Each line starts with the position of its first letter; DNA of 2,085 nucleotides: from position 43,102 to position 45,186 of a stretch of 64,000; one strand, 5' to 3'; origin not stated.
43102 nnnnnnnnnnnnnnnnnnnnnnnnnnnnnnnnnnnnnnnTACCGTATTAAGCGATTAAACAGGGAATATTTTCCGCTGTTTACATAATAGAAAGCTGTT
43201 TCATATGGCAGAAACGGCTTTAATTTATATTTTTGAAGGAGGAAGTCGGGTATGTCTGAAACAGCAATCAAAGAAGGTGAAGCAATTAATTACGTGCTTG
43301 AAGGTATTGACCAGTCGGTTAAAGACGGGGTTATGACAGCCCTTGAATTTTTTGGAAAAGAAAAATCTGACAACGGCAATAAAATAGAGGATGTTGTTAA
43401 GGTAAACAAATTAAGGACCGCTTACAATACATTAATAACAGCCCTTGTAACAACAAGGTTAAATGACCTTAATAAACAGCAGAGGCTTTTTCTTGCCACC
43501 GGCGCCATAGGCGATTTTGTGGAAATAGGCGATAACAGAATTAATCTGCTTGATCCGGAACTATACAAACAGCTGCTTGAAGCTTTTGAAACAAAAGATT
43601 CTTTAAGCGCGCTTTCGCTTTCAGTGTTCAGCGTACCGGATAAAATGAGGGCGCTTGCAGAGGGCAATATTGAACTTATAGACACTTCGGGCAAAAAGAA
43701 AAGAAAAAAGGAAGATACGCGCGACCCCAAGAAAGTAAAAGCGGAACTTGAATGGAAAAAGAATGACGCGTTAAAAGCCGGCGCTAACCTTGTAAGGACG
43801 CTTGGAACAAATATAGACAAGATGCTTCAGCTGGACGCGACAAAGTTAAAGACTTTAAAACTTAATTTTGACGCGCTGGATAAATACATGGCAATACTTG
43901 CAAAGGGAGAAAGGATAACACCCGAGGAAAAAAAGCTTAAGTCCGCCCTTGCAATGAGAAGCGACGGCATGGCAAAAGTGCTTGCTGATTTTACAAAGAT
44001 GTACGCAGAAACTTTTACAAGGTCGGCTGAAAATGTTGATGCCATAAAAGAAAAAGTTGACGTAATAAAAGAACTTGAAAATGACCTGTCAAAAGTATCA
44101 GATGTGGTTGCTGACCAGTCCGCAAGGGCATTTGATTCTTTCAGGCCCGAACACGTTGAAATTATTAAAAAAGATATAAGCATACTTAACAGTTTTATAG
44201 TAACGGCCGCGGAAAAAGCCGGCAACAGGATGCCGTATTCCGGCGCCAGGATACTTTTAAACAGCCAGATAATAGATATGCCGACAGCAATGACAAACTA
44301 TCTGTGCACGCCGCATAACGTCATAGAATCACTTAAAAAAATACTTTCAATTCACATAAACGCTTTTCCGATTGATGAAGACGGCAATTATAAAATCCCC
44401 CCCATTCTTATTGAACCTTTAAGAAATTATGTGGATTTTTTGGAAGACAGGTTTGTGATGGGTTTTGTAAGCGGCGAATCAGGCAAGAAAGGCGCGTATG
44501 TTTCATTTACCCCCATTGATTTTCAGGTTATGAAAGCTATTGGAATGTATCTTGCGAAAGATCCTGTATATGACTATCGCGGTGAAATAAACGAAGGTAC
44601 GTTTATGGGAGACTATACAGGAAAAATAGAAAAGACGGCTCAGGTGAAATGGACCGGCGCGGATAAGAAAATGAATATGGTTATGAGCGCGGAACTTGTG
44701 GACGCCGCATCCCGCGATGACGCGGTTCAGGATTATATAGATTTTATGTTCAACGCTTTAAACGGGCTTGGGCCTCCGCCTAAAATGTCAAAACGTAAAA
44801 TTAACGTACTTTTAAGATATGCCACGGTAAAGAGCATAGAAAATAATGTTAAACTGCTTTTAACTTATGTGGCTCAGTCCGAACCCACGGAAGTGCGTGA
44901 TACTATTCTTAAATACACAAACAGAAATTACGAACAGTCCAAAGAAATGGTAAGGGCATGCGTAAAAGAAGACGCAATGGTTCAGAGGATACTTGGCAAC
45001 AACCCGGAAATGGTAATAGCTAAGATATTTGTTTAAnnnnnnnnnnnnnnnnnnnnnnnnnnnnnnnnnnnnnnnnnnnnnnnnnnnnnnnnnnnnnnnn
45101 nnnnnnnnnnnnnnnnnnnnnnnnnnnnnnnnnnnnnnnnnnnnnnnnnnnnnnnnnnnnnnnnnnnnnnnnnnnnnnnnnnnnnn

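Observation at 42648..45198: Consensus-promoter-driven orphan cNMP-binding domain protein followed by a 594-aa protein of no recognisable family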

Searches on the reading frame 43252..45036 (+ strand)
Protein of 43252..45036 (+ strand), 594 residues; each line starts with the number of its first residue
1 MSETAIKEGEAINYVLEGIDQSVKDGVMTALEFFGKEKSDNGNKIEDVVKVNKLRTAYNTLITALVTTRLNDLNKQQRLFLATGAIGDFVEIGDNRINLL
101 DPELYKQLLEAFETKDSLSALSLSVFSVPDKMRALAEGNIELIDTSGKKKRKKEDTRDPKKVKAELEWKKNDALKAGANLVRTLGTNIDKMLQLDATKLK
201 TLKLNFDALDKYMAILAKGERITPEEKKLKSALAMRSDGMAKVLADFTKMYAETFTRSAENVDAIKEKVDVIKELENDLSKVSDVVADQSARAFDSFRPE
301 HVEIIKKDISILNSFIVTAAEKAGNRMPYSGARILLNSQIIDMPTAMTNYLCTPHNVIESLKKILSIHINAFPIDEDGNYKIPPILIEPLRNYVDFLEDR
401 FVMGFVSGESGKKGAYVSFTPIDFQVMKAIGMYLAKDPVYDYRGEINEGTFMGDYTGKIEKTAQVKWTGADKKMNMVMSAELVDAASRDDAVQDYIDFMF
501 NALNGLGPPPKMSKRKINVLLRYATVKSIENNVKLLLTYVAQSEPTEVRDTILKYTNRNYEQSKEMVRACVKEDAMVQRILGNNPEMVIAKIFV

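Call 5: search_protein_families(library=pfam, proteins=[window:43252-45036:+], max_evalue=1)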
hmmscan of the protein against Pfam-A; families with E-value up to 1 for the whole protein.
window:43252-45036:+ (594 aa): 2 families
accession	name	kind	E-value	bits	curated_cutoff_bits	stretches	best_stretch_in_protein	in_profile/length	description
PF07011.16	Elf4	-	0.041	14.3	27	0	261-296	39-74/83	Early Flowering 4 domain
PF03908.18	Sec20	-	0.12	12.7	27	1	242-287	8-53/92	Sec20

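Call 6: search_protein_families(library=ncbifam, proteins=[window:43252-45036:+], max_evalue=1)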
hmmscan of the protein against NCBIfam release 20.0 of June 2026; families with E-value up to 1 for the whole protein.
window:43252-45036:+ (594 aa): 0 families

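Call 7: find_homologous_proteins(query=window:43252-45033:+)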
Query window:43252-45033:+ (594 aa): 62 proteins with E <= 0.001 among 8000 candidates.
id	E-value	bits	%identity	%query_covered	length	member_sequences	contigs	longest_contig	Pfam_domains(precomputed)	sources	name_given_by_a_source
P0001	0.0e+0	1223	94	100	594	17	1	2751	-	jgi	-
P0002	0.0e+0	1072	80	100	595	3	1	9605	-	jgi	jgi:hypothetical protein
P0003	3.6e-278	942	72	100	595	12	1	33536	-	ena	-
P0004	1.6e-272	923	69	100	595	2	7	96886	-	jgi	-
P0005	2.2e-272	923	69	100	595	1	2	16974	-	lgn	-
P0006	3.2e-272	922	69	100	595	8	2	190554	-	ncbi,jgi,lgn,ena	jgi:hypothetical protein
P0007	1.7e-269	913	69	100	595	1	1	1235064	-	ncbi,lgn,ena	-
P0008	1.8e-269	913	70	100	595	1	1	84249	-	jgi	jgi:hypothetical protein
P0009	1.9e-269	913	69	100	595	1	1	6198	-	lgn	-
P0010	1.3e-266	904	68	100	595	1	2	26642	-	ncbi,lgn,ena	ncbi:MAG: hypothetical protein WCJ94_05295 [bacterium]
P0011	3.5e-266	902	68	100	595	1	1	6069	-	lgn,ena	-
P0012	2.4e-265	900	68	100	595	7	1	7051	-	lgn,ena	-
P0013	1.0e-264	897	69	100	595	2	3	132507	-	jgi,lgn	jgi:hypothetical protein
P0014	1.5e-264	897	69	99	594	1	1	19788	-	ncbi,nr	ncbi:MAG: hypothetical protein LLG37_06160 [Spirochaetia bacterium]|nr:hypothetical protein [Spiroch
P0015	2.0e-263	893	68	100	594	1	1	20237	-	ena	-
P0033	2.2e-231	788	61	100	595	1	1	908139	-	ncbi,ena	-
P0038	1.1e-120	422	37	99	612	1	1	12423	-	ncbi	-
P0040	2.2e-115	405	37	100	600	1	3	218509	-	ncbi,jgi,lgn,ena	jgi:hypothetical protein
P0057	1.0e-103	366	40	73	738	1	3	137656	-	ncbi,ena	-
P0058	1.5e-96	343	35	92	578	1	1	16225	-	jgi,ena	-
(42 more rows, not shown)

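Call 8: search_solved_structures(query=window:43252-45033:+, max_evalue=10)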
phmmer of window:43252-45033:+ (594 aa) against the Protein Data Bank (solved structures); distinct sequences matched with E-value up to 10: 1.
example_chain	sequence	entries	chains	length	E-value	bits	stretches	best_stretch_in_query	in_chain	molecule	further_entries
2auh_B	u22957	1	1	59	0.69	11.9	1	131-178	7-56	Growth factor receptor-bound protein 14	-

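Call 9: search_protein_families(library=padloc, proteins=[window:43252-45036:+], max_evalue=1)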
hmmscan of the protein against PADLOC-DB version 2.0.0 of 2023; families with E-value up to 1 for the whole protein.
window:43252-45036:+ (594 aa): 0 families

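Call 10: search_protein_families(library=phrogs, proteins=[window:43252-45036:+], max_evalue=1)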
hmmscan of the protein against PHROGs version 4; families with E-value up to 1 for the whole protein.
window:43252-45036:+ (594 aa): 2 families
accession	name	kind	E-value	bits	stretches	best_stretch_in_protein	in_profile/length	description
phrog_8100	-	unknown function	0.14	13.5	1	198-249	19-70/109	-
phrog_8470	-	unknown function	0.64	9.8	1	179-239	294-353/567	-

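Call 15: find_encoding_contigs(protein=P0007, flank=10000, max_places=2)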
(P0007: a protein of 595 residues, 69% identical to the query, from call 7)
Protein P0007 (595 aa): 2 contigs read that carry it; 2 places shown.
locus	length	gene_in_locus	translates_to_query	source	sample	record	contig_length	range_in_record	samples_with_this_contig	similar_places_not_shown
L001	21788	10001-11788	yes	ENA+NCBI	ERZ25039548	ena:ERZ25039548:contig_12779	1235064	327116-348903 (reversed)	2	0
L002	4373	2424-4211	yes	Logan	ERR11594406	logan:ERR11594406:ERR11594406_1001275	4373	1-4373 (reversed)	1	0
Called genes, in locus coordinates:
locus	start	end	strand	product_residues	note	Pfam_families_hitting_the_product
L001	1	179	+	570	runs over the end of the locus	-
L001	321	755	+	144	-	PF01325:Fe_dep_repress, PF02742:Fe_dep_repr_C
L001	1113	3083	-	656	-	PF00691:OmpA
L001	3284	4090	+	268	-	-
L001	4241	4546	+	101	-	-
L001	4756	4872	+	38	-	PF00580:UvrD-helicase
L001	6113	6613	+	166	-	PF01527:HTH_Tnp_1 (faint), PF13518:HTH_28 (faint), PF13551:HTH_29 (weak)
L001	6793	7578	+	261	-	PF00665:rve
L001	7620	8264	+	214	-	-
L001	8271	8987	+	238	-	-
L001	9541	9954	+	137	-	PF00027:cNMP_binding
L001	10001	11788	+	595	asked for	-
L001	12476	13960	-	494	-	-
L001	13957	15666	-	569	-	PF04932:Wzy_C, PF07719:TPR_2 (faint), PF13181:TPR_8 (faint), PF13414:TPR_11 (faint), PF00515:TPR_1 (weak)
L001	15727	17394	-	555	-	-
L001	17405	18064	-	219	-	PF07963:N_methyl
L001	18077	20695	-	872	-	PF17802:SpaA (faint), PF13715:CarbopepD_reg_2 (faint), PF22904:NOMO1-like_2nd (faint), PF13620:CarboxypepD_reg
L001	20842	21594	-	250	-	PF01790:LGT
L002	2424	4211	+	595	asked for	-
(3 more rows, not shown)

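Call 16: find_encoding_contigs(protein=P0040, flank=10000, max_places=2)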
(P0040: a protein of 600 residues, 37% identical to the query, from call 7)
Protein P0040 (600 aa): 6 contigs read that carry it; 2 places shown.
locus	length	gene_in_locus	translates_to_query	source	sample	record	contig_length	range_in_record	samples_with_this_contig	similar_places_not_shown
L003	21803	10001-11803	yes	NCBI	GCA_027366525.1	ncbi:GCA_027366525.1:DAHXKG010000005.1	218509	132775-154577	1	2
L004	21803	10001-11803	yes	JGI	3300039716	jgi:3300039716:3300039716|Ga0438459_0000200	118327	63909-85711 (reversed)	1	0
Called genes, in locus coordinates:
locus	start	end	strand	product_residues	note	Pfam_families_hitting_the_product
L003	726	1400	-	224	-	PF00484:Pro_CA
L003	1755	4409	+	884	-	PF00515:TPR_1 (faint), PF07719:TPR_2 (faint), PF12895:ANAPC3 (faint), PF13174:TPR_6 (faint), PF13176:TPR_7 (faint), PF13181:TPR_8 (faint), PF13371:TPR_9 (faint), PF13414:TPR_11 (weak), +10 more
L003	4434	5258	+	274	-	PF00931:NB-ARC (weak), PF25201:nSTAND6 (faint), PF13401:AAA_22, PF07728:AAA_5 (faint), PF09848:SLFN-g3_helicase (faint)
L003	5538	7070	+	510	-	PF14134:DUF4301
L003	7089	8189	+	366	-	PF01073:3Beta_HSD, PF01370:Epimerase, PF02719:Polysacc_synt_2, PF04321:RmlD_sub_bind, PF07993:NAD_binding_4, PF16363:GDP_Man_Dehyd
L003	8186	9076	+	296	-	PF00483:NTP_transferase, PF12804:NTP_transf_3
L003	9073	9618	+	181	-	PF00908:dTDP_sugar_isom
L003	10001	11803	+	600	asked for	-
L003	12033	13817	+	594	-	PF07973:tRNA_SAD, PF00587:tRNA-synt_2b, PF03129:HGTP_anticodon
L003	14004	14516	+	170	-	PF05198:IF3_N, PF00707:IF3_C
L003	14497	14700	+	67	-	PF01632:Ribosomal_L35p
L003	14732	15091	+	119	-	PF00453:Ribosomal_L20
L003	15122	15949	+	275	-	PF22435:MRM3-like_sub_bind, PF08032:SpoU_sub_bind, PF00588:SpoU_methylase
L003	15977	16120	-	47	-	-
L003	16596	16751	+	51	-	-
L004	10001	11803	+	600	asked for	-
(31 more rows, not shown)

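Call 17: find_encoding_contigs(protein=P0033, flank=8000, max_places=1)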
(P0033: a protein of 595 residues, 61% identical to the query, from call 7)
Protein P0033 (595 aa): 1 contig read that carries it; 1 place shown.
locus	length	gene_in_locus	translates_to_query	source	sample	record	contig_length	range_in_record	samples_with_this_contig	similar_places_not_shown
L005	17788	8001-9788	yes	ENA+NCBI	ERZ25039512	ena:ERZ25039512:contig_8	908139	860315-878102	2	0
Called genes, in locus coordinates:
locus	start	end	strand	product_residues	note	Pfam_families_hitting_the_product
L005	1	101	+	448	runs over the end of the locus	PF00289:Biotin_carb_N, PF02222:ATP-grasp, PF02786:CPSase_L_D2, PF08443:RimK, PF07478:Dala_Dala_lig_C, PF02785:Biotin_carb_C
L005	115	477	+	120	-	PF03780:Asp23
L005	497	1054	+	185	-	-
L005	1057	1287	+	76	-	PF10031:DUF2273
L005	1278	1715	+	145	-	PF17792:ThiD2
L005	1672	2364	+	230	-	PF02581:TMP-TENI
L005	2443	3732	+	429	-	PF01964:ThiC_Rad_SAM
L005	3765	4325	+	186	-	-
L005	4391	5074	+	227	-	PF13505:OMP_b-brl (weak)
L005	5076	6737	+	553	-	-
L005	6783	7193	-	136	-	-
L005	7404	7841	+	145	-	PF00027:cNMP_binding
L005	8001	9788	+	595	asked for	-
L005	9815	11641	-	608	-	PF13431:TPR_17 (faint), PF04932:Wzy_C, PF13181:TPR_8 (faint), PF07719:TPR_2 (faint), PF13428:TPR_14 (faint), PF13414:TPR_11 (faint), PF13432:TPR_16 (faint), PF14559:TPR_19 (faint)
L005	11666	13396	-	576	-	-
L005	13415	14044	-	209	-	-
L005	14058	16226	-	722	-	PF13715:CarbopepD_reg_2 (faint), PF13620:CarboxypepD_reg (weak)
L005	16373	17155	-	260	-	PF01790:LGT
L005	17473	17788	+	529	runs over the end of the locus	PF01663:Phosphodiest (weak)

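Call 18: find_encoding_contigs(protein=P0057, flank=8000, max_places=1)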
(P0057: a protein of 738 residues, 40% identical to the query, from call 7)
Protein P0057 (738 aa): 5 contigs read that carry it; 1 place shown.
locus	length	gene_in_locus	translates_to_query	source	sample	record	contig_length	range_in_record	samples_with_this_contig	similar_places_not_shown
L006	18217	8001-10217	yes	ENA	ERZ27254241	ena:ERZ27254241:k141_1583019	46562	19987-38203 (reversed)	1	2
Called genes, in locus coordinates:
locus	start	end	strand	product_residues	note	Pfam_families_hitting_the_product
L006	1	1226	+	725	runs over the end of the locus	PF01564:Spermine_synth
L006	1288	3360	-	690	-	PF09586:YfhO (weak)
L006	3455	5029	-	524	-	PF13231:PMT_2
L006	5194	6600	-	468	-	PF00232:Glyco_hydro_1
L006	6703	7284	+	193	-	PF01327:Pep_deformylase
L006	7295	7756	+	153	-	PF00300:His_Phos_1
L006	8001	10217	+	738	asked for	-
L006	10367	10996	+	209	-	PF01161:PBP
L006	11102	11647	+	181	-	PF00929:RNase_T, PF16473:Rv2179c-like (weak)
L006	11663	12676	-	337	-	PF01073:3Beta_HSD (faint), PF01370:Epimerase, PF02719:Polysacc_synt_2 (weak), PF04321:RmlD_sub_bind, PF16363:GDP_Man_Dehyd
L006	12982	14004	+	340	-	PF00990:GGDEF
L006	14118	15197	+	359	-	-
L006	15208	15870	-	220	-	PF12945:PilZNR, PF07238:PilZ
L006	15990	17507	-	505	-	PF01276:OKR_DC_1, PF00155:Aminotran_1_2, PF00266:Aminotran_5, PF01212:Beta_elim_lyase (weak), PF01041:DegT_DnrJ_EryC1, PF01053:Cys_Met_Meta_PP (weak), PF05889:SepSecS, PF03711:OKR_DC_1_C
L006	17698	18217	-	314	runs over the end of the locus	PF17284:Spermine_synt_N, PF01564:Spermine_synth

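Call 19: find_encoding_contigs(protein=P0058, flank=8000, max_places=1)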
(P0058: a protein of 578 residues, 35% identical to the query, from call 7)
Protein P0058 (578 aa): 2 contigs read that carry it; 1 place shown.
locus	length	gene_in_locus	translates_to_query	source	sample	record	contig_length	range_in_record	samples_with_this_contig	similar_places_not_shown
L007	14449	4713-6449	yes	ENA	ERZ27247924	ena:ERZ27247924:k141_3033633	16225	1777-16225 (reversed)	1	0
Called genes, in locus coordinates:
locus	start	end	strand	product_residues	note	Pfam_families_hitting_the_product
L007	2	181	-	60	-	?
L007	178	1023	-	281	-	PF13428:TPR_14 (faint), PF14559:TPR_19 (faint), PF00515:TPR_1 (faint), PF07719:TPR_2 (faint), PF13181:TPR_8 (faint)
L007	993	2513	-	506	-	PF22148:Fervidolysin_NPro-like, PF00082:Peptidase_S8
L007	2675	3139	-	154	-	-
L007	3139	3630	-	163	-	PF00515:TPR_1 (faint), PF07719:TPR_2 (faint), PF13428:TPR_14 (faint), PF13414:TPR_11 (faint), PF13432:TPR_16 (weak), PF13424:TPR_12 (faint), PF13431:TPR_17 (faint), PF14559:TPR_19 (weak), +2 more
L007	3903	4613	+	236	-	PF00160:Pro_isomerase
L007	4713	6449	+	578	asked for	-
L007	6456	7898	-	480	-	PF20154:LNT_N, PF00795:CN_hydrolase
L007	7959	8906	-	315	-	PF13793:Pribosyltran_N, PF00156:Pribosyltran, PF14572:Pribosyl_synth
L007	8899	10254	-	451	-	PF00483:NTP_transferase, PF01128:IspD (weak), PF12804:NTP_transf_3, PF02348:CTP_transf_3 (weak), PF25084:LbH_EIF2B (weak), PF25087:GMPPB_C (faint), PF00132:Hexapep, PF14602:Hexapep_2 (weak)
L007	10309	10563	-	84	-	-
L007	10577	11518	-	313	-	PF06574:FAD_syn, PF01687:Flavokinase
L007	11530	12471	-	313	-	PF01509:TruB_N, PF16198:TruB_C_2 (weak), PF09157:TruB-C_2 (weak)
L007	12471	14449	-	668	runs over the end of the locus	PF11028:TMEM260_N, PF13428:TPR_14 (faint), PF14559:TPR_19 (faint), PF00515:TPR_1 (faint), PF07719:TPR_2 (faint)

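Call 20: find_encoding_contigs(protein=P0038, flank=8000, max_places=1)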
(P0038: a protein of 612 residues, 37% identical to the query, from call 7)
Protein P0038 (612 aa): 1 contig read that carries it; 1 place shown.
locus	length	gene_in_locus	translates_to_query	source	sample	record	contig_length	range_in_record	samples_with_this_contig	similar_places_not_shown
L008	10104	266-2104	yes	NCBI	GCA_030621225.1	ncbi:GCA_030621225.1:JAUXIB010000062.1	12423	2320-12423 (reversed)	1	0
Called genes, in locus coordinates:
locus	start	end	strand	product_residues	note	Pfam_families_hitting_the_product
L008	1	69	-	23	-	?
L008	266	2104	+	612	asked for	-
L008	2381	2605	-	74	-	PF01106:NifU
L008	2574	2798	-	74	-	PF02416:TatA_B_E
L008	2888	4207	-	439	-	PF01436:NHL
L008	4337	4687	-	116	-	PF14520:HHH_5 (faint), PF12836:HHH_3, PF00633:HHH (faint)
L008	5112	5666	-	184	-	PF01195:Pept_tRNA_hydro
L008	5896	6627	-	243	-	PF01386:Ribosomal_L25p, PF14693:Ribosomal_TL5_C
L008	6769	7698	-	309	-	PF13793:Pribosyltran_N, PF00156:Pribosyltran, PF14572:Pribosyl_synth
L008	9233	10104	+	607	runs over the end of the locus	PF07719:TPR_2 (faint), PF13414:TPR_11 (faint), PF13432:TPR_16 (faint), PF14559:TPR_19 (faint), PF00905:Transpeptidase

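Call 21: predict_structure(alignment_id=A1)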
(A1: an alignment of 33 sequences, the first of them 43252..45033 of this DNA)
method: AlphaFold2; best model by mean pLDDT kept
length: 594 residues; sequences in the alignment: 33
mean_pLDDT: 82.2   pTM: 0.70
mean pLDDT of the five models: 82.2, 80.7, 77.9, 77.8, 70.2
residues with pLDDT >= 90: 246; 70-90: 249; 50-70: 42; < 50: 57
segments of 3 or more residues with pLDDT < 50: 1-4, 39-42, 148-156, 437-463, 474-485
pLDDT, mean of each block of 10 residues (from residue 1): 59 92 94 74 65 93 94 93 92 86 90 73 90 88 61 52 83 87 86 79 90 87 88 89 87 88 90 87 67 78 91 81 80 88 90 93 94 82 91 83 92 93 95 65 36 40 52 47 55 90 90 85 92 95 92 93 95 92 93 89
secondary structure, 60 per line:
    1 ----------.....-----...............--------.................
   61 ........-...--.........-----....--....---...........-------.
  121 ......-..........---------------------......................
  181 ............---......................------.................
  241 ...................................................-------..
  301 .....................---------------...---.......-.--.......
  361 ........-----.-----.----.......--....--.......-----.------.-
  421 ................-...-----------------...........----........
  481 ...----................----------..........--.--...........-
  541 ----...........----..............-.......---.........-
elements in order: H11-15 H21-35 H44-68 H75-83 E89-92 E95-98 H102-112 H120-124 H128-137 H159-192 H196-217 H224-291 H299-321 H343-349 H354-367 E385-391 E394-397 E400-406 H421-436 E458-468 E473-483 H488-503 H514-523 H529-539 H545-555 H560-573 H575-581 H585-593

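Call 25: search_protein_representatives(alignment_id=A1)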
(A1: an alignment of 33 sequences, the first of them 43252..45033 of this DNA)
Query: 33 sequences, 602 profile positions. Proteins with E-value up to 0.001 (for the whole library): 66; up to 1e-10: 61; up to 1e-30: 47. The best 66 are listed.
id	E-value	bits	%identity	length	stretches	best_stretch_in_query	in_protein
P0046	7.1e-284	959.7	-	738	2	158-600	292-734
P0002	6.2e-274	926.9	-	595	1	1-600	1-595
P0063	2.2e-255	865.6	-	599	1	1-601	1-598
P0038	1.6e-223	760.3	-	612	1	3-600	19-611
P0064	8.7e-198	675.4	-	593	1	7-601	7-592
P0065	7.5e-181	619.4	-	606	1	4-601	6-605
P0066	8.3e-181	619.3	-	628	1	6-601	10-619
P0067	3.8e-169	580.8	-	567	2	249-601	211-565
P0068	1.6e-165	568.8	-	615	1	7-584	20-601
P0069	2.0e-165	568.5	-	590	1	5-600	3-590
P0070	5.8e-156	537.2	-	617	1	10-601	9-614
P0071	4.9e-140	484.7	-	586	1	10-601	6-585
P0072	3.0e-139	482.0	-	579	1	6-601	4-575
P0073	1.4e-132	460.0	-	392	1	214-601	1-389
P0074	6.7e-127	441.3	-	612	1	11-600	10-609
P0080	1.4e-98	347.8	-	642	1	11-601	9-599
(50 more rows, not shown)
